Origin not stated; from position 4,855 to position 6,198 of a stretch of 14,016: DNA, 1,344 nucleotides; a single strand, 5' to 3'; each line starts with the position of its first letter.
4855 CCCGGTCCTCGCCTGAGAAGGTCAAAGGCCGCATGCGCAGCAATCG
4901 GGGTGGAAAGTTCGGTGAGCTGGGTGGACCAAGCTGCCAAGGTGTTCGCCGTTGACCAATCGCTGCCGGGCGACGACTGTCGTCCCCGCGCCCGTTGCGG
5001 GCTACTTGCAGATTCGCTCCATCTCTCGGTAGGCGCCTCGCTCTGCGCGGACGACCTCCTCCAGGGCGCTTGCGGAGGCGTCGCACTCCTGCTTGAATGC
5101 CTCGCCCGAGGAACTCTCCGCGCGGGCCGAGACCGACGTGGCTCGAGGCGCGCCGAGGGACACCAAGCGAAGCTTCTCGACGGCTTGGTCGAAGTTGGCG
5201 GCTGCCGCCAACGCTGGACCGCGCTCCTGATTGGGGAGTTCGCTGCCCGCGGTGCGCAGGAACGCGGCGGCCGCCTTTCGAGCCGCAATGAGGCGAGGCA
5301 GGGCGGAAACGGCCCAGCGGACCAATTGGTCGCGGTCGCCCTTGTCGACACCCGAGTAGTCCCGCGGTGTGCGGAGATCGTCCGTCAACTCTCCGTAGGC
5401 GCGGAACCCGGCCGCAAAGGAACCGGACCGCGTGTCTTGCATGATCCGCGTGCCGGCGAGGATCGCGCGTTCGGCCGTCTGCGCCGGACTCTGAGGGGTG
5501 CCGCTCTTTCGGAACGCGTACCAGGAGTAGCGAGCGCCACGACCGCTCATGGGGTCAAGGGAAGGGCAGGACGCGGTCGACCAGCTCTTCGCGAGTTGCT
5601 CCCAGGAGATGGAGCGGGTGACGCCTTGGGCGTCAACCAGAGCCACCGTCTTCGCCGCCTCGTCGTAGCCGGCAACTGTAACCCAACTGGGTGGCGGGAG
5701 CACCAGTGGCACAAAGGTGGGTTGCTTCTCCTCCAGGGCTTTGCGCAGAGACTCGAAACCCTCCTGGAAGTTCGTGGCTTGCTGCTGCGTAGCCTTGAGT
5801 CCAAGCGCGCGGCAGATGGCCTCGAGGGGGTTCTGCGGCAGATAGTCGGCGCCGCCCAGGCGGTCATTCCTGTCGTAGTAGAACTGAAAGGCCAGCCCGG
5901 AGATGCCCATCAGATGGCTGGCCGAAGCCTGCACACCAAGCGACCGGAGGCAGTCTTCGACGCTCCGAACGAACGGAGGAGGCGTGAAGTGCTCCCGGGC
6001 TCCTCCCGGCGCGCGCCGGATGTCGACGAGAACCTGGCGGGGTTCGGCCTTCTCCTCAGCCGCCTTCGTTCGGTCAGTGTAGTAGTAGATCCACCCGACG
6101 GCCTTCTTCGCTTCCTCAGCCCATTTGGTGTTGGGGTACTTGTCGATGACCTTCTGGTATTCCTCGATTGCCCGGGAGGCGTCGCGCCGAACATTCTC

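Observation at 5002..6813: Lipoprotein fusing BamD/YbgF-like TPR repeats to a BtrH_N/DUF4872-like papain-fold domain whose catalytic His appears substituted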

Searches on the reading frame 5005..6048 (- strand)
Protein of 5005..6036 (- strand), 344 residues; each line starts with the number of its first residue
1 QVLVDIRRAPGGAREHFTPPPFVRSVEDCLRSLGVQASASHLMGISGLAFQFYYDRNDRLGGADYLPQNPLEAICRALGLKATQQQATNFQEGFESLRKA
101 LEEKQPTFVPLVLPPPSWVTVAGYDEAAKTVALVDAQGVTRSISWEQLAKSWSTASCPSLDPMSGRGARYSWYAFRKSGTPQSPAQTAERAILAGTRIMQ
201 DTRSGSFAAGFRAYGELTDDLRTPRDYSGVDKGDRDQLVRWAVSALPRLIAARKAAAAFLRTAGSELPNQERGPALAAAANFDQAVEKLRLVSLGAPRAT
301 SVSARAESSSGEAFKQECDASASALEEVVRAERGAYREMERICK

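Call 10: find_homologous_proteins(query=window:5005-6036:-, max_evalue=10)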
Query window:5005-6036:- (344 aa): 2 proteins with E <= 10 among 8000 candidates.
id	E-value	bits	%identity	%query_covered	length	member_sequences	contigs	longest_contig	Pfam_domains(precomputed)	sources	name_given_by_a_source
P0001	7.4e-222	753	100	100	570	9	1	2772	PF13525.13,PF13432.13,PF13428.13,PF13174.13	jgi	-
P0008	2.3e-1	29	25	38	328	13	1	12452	-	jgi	jgi:hypothetical protein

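Call 11: search_protein_families(library=pfam, proteins=[window:5005-6036:-], max_evalue=10)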
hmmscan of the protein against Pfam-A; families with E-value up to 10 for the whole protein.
window:5005-6036:- (344 aa): 2 families
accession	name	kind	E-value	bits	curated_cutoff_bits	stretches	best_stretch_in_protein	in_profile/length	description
PF14399.12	BtrH_N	-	0.00064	20.4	29.7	1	26-109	7-94/134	Butirosin biosynthesis protein H, N-terminal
PF23627.1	LisH_WDR26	-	0.044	13.6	27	1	22-46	15-39/45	WDR26 Lis-homology motif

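Call 20: search_protein_representatives(alignment_id=A1)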
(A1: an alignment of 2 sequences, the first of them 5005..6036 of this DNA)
Query: 2 sequences, 349 profile positions. Proteins with E-value up to 0.001 (for the whole library): 116; up to 1e-10: 42; up to 1e-30: 6. The best 116 are listed.
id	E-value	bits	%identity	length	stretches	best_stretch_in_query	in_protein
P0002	1.3e-207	705.3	-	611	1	2-349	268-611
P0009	6.6e-71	255.7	-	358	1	14-343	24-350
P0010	3.2e-54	200.8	-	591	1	8-345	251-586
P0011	2.7e-38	148.5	-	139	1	198-349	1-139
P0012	1.1e-34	136.6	-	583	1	15-349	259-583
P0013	2.5e-32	128.8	-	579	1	32-311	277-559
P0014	1.2e-30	123.3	-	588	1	27-347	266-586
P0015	7.0e-29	117.5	-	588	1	28-325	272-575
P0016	4.3e-26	108.4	-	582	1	26-344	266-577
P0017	1.1e-22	97.2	-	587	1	10-344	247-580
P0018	2.7e-21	92.6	-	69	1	276-349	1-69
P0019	5.7e-21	91.5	-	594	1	15-291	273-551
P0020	1.0e-19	87.4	-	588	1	20-290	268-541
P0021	1.2e-19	87.2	-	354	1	20-301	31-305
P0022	1.3e-19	87.1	-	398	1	29-268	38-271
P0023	2.1e-18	83.1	-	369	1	19-327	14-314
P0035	1.8e-15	73.5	-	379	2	21-109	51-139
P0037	9.1e-15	71.1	-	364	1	14-346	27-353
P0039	5.8e-14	68.5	-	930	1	24-293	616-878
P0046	2.0e-11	60.1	-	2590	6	249-338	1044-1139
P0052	9.4e-10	54.6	-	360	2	178-289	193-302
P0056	2.7e-09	53.1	-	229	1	20-111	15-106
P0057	3.4e-09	52.8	-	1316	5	192-300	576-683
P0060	2.1e-08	50.2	-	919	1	21-347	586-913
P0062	4.5e-08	49.1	-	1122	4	206-339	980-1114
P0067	2.0e-07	46.9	-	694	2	21-127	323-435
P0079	1.2e-06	44.4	-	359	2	20-130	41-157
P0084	3.3e-06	43.0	-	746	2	23-141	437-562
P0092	1.6e-05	40.7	-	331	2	22-129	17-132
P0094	1.7e-05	40.6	-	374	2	22-124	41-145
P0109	1.9e-04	37.2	-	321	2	12-126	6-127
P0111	2.7e-04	36.7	-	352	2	29-128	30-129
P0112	2.7e-04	36.7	-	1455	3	207-342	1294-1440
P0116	5.4e-04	35.7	-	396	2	25-132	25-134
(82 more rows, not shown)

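Call 29: search_protein_families(library=pfam, alignment_id=A2, max_evalue=0.01)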
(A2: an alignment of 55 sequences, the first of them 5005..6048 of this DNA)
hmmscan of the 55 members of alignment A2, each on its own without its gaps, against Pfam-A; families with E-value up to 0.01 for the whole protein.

A. member 1, window:5005-6048:- (348 aa): 1 family
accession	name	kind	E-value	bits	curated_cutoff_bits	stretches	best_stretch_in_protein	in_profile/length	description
PF14399.12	BtrH_N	-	0.00066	20.4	29.7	0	30-113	7-94/134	Butirosin biosynthesis protein H, N-terminal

B. families by the number of members that match (of 55 scanned): 29 families (the first 25 are shown)
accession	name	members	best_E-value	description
PF13174.12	TPR_6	25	1.1e-21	Tetratricopeptide repeat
PF13432.12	TPR_16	21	9.9e-16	Tetratricopeptide repeat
PF13525.12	YfiO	20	1.4e-11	Outer membrane lipoprotein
PF13428.12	TPR_14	19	1e-17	Tetratricopeptide repeat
PF07719.23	TPR_2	17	1.2e-10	Tetratricopeptide repeat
PF14399.12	BtrH_N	16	5.5e-07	Butirosin biosynthesis protein H, N-terminal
PF14559.12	TPR_19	15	4.9e-14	Tetratricopeptide repeat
PF13424.12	TPR_12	14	2.7e-11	Tetratricopeptide repeat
PF13181.12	TPR_8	11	5.3e-08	Tetratricopeptide repeat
PF00515.34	TPR_1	11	1.1e-06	Tetratricopeptide repeat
PF13512.12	TPR_18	10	1.1e-07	Tetratricopeptide repeat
PF13176.12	TPR_7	7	1.2e-08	Tetratricopeptide repeat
PF13599.13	Pentapeptide_4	6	3.2e-22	Pentapeptide repeat region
PF00805.28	Pentapeptide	6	2.6e-20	Pentapeptide repeats (8 copies)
PF24575.1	TPR_Slam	6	2e-10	Surface lipoprotein assembly modifier, N-terminal TPR repeats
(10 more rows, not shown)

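Call 30: search_solved_structures(query=A2, max_evalue=10, show_alignments=3)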
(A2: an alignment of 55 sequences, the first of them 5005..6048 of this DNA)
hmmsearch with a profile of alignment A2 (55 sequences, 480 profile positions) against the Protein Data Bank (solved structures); distinct sequences matched with E-value up to 10: 101 (the best 60 are shown).
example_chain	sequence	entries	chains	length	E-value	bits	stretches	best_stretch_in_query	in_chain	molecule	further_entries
9qhb_A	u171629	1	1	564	2.6e-11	46.6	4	42-116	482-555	Engineered tetratricopeptide repeat protein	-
7obi_A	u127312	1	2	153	2.7e-11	46.6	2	42-113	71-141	CTPR-rv4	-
8bu0_A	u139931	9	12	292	3.5e-11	46.2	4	48-114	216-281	Consensus tetratricopeptide repeat protein | Crystal structure of an 8-repeat consensus TPR superhelix with Zinc. | Monomer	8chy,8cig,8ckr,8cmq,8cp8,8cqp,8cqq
2wqh_A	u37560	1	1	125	3.6e-09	39.5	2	51-116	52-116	CTPR3Y3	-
6g5s_A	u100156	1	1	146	4.9e-09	39.1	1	27-121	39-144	Cell division coordinator CpoB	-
9qhc_A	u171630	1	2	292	4e-07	32.8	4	43-113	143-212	Engineered tetratricopeptide repeat protein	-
6tka_AAA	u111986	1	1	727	1e-06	31.4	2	40-108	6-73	UDP-N-acetylglucosamine--peptide N-acetylglucosaminyltransferase 110 kDa subunit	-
6q4m_A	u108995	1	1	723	1.2e-06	31.2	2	42-108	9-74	UDP-N-acetylglucosamine--peptide N-acetylglucosaminyltransferase 110 kDa subunit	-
6ibo_A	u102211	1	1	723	1.2e-06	31.2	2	42-108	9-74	UDP-N-acetylglucosamine--peptide N-acetylglucosaminyltransferase 110 kDa subunit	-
3pe3_A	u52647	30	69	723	1.2e-06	31.2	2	42-108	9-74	UDP-N-acetylglucosamine--peptide N-acetylglucosaminyltransferase 110 kDa subunit | UDP-N-ACETYLGLUCOSAMINE--PEPTIDE N-ACETYLGLUCOSAMINYL TRANSFERASE 110 KDA SUB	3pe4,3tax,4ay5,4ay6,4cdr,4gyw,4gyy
8cm9_A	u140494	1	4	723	1.3e-06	31.1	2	42-108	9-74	UDP-N-acetylglucosamine--peptide N-acetylglucosaminyltransferase 110 kDa subunit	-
7yea_A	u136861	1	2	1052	1.4e-06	31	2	41-109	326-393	UDP-N-acetylglucosamine--peptide N-acetylglucosaminyltransferase 110 kDa subunit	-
5hgv_A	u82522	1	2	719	1.5e-06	30.9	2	42-108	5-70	UDP-N-acetylglucosamine--peptide N-acetylglucosaminyltransferase 110 kDa subunit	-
9gzg_A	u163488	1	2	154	1.5e-06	30.9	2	50-116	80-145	Engineered CTPR protein with glutamic acids for conductivity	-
2xev_A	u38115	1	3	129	1.5e-06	30.9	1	28-127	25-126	YBGF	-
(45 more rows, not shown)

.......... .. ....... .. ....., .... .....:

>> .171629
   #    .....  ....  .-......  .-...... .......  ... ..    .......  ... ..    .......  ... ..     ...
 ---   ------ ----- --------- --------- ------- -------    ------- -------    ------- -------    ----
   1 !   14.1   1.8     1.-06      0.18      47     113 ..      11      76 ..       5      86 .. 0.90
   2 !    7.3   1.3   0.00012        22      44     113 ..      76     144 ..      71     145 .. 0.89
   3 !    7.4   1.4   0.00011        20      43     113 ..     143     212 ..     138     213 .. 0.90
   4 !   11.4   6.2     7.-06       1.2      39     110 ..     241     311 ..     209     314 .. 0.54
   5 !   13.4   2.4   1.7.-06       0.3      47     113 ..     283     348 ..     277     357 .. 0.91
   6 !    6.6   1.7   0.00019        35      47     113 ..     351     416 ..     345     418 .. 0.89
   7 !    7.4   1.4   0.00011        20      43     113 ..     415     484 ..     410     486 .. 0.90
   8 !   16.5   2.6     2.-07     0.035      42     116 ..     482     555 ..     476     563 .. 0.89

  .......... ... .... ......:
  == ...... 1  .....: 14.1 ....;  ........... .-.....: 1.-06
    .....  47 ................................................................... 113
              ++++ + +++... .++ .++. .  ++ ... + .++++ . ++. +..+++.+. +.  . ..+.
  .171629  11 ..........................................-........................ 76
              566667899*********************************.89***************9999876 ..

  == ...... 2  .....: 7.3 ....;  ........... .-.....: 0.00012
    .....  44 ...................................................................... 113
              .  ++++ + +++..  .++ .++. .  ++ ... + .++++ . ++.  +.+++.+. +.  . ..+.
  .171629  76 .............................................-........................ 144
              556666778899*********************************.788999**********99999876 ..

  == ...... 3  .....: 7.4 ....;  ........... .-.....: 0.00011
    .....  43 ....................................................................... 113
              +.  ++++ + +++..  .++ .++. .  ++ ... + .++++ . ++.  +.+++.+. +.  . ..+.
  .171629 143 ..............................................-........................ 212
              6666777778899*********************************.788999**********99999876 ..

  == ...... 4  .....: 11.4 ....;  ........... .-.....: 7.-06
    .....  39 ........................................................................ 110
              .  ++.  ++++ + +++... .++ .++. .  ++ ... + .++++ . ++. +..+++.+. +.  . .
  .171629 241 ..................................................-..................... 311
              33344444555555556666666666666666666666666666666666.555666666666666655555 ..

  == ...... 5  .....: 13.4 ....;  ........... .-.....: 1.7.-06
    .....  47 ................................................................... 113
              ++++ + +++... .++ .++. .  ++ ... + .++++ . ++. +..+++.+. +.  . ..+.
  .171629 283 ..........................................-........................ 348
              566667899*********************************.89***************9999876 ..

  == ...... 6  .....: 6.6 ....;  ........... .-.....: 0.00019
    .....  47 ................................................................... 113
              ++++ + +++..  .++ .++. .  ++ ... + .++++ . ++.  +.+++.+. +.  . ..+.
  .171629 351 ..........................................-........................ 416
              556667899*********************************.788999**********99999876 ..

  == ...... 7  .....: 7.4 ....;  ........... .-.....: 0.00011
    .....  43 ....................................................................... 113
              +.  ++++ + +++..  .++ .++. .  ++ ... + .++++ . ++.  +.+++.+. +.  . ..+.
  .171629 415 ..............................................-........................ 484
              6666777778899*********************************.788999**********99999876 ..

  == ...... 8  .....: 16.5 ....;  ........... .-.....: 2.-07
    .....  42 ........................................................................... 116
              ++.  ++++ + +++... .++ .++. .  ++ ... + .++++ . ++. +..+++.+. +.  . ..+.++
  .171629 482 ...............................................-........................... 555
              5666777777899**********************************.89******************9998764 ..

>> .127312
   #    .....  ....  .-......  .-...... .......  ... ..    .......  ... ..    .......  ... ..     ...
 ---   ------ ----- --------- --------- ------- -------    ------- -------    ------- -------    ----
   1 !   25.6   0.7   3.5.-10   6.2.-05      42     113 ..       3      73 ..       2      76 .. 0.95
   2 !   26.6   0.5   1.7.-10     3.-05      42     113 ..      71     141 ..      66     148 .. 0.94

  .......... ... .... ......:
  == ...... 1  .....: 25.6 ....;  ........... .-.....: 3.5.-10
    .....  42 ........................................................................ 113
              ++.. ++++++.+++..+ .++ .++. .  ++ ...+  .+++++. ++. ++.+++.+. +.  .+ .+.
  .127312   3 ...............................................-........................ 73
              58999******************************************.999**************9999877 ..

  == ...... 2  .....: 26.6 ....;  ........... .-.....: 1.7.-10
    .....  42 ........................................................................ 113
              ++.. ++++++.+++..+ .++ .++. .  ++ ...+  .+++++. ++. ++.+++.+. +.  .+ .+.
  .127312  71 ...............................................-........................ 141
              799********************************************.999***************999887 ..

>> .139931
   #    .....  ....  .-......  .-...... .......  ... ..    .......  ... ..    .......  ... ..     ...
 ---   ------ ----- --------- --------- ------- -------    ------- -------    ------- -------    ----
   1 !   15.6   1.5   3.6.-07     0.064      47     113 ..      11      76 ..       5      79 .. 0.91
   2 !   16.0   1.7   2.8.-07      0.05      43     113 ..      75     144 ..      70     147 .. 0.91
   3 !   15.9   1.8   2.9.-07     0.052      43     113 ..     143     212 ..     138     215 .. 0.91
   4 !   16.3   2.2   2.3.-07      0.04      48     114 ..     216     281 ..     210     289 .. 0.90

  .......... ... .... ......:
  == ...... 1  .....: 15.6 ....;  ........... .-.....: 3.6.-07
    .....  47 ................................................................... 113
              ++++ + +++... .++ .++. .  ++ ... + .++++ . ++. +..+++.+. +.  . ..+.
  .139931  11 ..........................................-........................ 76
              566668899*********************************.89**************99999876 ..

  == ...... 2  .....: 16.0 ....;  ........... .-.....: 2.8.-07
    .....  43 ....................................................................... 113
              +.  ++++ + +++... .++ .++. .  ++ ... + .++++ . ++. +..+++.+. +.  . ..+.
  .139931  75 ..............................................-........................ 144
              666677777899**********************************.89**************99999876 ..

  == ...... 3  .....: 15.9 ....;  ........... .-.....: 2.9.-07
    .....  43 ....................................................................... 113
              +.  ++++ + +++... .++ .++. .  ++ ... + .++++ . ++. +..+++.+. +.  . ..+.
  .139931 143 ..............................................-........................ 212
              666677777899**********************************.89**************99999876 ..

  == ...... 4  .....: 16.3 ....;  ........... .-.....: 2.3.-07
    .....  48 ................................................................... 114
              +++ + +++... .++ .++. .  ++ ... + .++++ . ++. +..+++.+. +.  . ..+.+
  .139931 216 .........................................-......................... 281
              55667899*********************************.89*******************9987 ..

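Call 31: predict_structure(alignment_id=A2)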
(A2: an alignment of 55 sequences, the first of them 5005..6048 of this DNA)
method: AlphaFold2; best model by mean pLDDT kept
length: 348 residues; sequences in the alignment: 55
mean_pLDDT: 93.3   pTM: 0.92
mean pLDDT of the five models: 93.3, 92.3, 92.2, 91.6, 91.6
residues with pLDDT >= 90: 287; 70-90: 48; 50-70: 13; < 50: 0
segments of 3 or more residues with pLDDT < 50: none
pLDDT, mean of each block of 10 residues (from residue 1): 81 75 95 96 97 98 95 97 97 96 97 90 96 96 95 89 82 94 97 98 97 98 96 89 95 98 98 98 98 91 63 88 97 99 98
secondary structure, 60 per line:
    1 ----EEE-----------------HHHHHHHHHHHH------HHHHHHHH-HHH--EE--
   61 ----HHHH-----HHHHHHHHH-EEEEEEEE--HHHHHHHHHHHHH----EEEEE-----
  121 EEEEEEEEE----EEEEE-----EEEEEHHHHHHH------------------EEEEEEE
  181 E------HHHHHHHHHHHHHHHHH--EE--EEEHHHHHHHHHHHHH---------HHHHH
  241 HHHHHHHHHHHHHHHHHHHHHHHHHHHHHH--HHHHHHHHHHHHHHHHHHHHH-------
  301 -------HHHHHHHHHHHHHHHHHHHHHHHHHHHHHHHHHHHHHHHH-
elements in order: E5-7 H25-36 H43-50 H65-68 H74-82 E84-91 H94-106 E111-115 E121-129 E134-138 E144-148 H149-155 E174-181 H188-204 E211-213 H214-226 H236-270 H273-293 H308-347

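Call 37: fold_search(model_id=the predicted structure, library=pdb)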
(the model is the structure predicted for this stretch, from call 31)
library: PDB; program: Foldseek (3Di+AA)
matches with E <= 10: 517; with E <= 0.001: 12
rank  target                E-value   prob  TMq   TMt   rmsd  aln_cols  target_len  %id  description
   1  8gs1_D                1.8e-09  1.00  0.57  0.59   7.6       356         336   15  Crystal structure of AziU2-U3 complex from Streptomyces sahachiroi NRRL2485 (released 2023-09-06)
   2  7wuw_C                2.3e-09  1.00  0.61  0.63   7.1       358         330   14  Crystal structure of AziU3/U2 from Streptomyces sahachiroi (released 2022-09-07)
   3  8gs1_B                3.0e-09  1.00  0.56  0.59   8.1       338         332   15  Crystal structure of AziU2-U3 complex from Streptomyces sahachiroi NRRL2485 (released 2023-09-06)
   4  9qvs                  1.6e-05  1.00  0.53  0.59   6.8       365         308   12  Crystal structure of the CtaG_D144N variant from Ruminiclostridium cellulolyticum (P2(1)-small) (released 2025-10-01)
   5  9quz                  1.7e-05  1.00  0.53  0.59   6.8       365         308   12  Crystal structure of CtaG from Ruminiclostridium cellulolyticum (P2(1)-small) (released 2025-10-01)
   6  9dks_A                2.4e-05  1.00  0.53  0.54   7.7       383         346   15  Crystal structure of CcbD C19S mutant complexed with single PCP domain of CcbZ (released 2025-09-17)
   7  9qvj_A                3.5e-05  1.00  0.54  0.59   6.7       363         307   14  Crystal structure of CtaG from Ruminiclostridium cellulolyticum (P2(1)-medium) (released 2025-10-01)
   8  7yn1_A                3.5e-05  1.00  0.51  0.51   8.4       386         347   16  Crystal structure of selenomethionine labeled CcbD (released 2023-08-02)
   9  8vp5_A                1.8e-04  1.00  0.32  0.17  25.0       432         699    8  Cryo-EM structure of the ABC transporter PCAT1 bound with ADP and Substrate (released 2024-10-30)
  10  9azl_A                2.7e-04  1.00  0.31  0.17  24.5       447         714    9  Cryo-EM structure of the ABC transporter PCAT1 bound with MgADP class1 (released 2024-10-30)
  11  8vp5_B                5.6e-04  1.00  0.30  0.16  25.4       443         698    9  Cryo-EM structure of the ABC transporter PCAT1 bound with ADP and Substrate (released 2024-10-30)
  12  8vp6_B                6.2e-04  1.00  0.31  0.18  18.4       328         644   10  Cryo-EM structure of the ABC transporter PCAT1 bound with Mg_class_2 (released 2024-10-30)
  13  8vp9_B                1.0e-03  0.99  0.32  0.18  25.4       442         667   10  Cryo-EM structure of the cysteine-free ABC transporter PCAT1 bound with ADP and Substrate (released 2024-10-30)
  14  6v9z_A                1.1e-03  1.00  0.29  0.15  18.3       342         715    9  Cryo-EM structure of PCAT1 bound to its CtA peptide substrate (released 2020-01-22)
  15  8vp6_A                1.9e-03  0.99  0.32  0.19  24.3       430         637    9  Cryo-EM structure of the ABC transporter PCAT1 bound with Mg_class_2 (released 2024-10-30)
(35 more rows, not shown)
